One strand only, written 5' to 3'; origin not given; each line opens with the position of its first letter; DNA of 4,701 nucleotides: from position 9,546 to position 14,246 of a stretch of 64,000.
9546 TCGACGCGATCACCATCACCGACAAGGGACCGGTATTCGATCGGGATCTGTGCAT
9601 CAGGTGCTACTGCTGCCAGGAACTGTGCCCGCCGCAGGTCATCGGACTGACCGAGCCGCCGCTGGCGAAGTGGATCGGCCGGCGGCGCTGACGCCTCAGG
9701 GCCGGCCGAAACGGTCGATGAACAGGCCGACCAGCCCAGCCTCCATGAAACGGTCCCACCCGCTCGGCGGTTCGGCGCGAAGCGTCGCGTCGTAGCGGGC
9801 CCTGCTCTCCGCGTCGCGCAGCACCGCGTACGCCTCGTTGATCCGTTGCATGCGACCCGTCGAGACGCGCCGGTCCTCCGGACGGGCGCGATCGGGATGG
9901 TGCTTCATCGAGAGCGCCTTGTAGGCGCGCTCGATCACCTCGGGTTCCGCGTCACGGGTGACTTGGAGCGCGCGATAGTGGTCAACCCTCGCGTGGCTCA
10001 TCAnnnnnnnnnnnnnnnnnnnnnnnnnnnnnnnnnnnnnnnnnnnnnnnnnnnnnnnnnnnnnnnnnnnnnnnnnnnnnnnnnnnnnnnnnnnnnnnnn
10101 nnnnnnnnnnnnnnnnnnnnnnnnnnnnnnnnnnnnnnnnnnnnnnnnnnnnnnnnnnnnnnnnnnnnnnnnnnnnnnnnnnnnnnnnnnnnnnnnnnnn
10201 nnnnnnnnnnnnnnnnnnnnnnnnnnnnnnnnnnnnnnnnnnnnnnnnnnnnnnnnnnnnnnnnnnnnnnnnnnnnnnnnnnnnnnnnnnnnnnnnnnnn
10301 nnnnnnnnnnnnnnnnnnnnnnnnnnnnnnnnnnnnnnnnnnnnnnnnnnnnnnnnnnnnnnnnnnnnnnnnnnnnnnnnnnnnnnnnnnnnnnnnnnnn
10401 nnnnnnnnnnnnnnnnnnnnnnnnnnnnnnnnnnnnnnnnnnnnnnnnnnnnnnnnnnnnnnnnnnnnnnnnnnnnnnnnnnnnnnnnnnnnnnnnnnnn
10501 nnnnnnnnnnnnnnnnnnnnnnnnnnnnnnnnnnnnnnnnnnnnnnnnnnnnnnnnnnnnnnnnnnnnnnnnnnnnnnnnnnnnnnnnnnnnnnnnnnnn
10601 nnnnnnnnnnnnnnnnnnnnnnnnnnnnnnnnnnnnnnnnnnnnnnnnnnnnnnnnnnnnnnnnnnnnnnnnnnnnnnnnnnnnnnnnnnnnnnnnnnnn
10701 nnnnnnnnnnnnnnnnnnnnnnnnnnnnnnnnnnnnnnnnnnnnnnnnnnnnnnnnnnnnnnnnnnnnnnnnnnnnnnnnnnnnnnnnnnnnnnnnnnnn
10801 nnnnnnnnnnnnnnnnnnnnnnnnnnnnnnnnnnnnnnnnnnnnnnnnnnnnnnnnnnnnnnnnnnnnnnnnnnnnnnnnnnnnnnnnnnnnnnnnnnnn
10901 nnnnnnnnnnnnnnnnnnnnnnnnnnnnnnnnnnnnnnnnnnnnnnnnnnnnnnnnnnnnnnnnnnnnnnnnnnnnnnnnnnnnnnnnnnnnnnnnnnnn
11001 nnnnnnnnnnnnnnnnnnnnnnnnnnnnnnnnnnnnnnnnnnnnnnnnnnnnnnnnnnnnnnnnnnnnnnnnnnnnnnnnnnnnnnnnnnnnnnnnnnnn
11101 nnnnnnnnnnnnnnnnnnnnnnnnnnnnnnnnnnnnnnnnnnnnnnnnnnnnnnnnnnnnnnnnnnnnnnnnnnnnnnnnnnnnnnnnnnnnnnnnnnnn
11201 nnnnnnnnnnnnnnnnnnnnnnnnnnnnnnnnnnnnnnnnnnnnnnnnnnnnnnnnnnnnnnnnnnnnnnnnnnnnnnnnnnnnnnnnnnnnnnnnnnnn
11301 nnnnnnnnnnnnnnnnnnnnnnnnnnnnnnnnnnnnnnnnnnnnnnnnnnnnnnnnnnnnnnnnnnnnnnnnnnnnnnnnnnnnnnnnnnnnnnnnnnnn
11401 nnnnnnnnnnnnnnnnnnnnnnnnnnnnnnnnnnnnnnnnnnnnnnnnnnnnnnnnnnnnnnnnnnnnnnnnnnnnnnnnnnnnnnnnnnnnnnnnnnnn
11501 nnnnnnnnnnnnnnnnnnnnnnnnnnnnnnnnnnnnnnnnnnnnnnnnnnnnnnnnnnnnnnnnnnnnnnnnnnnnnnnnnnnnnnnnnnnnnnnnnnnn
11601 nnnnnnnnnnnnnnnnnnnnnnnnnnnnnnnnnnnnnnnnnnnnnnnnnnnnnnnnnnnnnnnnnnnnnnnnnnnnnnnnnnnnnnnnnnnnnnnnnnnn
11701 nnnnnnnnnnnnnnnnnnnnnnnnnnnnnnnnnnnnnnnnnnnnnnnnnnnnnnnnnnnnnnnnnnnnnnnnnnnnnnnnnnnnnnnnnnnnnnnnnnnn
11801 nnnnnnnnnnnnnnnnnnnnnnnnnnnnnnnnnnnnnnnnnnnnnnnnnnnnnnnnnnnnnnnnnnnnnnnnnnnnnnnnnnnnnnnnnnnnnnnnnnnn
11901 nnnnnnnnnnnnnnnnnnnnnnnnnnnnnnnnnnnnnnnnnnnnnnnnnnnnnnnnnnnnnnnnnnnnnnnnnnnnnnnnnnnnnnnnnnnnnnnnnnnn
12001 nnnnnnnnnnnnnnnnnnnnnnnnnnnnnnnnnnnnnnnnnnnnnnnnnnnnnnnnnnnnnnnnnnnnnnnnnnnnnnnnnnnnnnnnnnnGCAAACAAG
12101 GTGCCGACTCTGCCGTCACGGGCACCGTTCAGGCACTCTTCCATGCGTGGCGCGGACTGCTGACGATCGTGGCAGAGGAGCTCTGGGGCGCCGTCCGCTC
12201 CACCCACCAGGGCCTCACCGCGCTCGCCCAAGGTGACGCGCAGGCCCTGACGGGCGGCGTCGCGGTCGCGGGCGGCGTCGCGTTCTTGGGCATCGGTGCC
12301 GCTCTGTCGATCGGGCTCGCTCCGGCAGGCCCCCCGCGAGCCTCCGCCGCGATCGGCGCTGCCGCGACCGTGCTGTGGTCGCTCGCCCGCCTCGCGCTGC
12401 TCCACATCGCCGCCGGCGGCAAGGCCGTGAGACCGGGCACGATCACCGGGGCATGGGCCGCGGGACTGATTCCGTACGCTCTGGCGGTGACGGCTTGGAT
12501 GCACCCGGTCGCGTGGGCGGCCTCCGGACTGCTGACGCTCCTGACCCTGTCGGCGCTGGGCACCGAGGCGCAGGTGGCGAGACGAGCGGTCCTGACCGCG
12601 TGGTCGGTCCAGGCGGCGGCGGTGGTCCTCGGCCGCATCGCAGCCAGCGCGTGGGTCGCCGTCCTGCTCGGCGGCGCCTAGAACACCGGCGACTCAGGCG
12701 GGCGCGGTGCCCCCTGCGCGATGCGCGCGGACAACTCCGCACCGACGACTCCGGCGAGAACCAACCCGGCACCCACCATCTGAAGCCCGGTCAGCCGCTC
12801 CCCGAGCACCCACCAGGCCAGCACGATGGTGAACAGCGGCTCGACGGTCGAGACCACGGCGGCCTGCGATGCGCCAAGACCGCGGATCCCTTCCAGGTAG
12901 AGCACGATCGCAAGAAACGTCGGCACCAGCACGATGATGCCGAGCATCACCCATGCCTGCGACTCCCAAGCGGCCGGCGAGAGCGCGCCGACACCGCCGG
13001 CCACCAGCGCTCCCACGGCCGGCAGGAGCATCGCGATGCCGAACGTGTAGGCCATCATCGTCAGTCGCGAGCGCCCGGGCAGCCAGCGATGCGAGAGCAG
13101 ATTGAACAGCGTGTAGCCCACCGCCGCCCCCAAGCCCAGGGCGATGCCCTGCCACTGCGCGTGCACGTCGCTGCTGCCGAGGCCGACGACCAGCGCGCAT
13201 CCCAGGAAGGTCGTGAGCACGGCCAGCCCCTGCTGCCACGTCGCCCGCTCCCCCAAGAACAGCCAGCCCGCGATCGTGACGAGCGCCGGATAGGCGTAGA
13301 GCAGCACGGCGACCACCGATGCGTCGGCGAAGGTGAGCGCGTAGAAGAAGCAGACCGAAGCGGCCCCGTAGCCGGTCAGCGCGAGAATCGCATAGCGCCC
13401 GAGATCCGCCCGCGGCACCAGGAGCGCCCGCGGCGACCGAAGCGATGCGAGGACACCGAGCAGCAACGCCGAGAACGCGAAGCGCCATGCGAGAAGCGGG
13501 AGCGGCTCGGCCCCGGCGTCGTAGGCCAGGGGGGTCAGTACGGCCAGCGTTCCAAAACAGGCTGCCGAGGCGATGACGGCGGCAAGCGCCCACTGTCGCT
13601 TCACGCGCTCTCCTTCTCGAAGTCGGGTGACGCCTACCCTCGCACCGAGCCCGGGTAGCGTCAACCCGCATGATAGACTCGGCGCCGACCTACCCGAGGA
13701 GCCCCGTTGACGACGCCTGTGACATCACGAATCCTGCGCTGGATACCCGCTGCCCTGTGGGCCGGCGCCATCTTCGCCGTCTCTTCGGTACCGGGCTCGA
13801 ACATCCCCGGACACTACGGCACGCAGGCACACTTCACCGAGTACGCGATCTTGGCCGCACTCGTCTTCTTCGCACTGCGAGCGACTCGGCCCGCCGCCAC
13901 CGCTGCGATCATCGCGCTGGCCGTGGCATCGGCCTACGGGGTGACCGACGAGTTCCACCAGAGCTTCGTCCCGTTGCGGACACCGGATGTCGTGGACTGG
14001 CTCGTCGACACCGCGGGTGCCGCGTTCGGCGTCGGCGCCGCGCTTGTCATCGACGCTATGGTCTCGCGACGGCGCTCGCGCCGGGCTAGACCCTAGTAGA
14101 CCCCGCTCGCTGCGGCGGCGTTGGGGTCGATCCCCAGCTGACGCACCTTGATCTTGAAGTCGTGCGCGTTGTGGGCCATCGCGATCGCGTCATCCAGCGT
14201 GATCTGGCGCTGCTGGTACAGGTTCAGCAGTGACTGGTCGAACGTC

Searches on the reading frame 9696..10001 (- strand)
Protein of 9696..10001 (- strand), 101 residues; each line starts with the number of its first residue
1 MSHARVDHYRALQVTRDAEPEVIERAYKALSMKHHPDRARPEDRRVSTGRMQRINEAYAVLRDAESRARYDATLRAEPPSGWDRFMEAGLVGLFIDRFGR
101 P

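Call 37: search_protein_families(library=pfam, proteins=[window:9696-10001:-])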
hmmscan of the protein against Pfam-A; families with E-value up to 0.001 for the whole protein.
window:9696-10001:- (101 aa): 1 family
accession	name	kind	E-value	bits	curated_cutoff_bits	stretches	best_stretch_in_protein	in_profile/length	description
PF00226.36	DnaJ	-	4.6e-18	65.5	27.8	1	7-71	1-63/63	DnaJ domain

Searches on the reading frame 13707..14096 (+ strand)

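Call 38: search_protein_families(library=pfam, proteins=[window:13707-14096:+])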
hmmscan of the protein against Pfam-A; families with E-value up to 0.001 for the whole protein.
window:13707-14096:+ (129 aa): 1 family
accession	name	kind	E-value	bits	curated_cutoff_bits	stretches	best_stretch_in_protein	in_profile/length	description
PF04892.17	VanZ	-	3.3e-13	50.8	30.1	1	37-115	56-125/126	VanZ like family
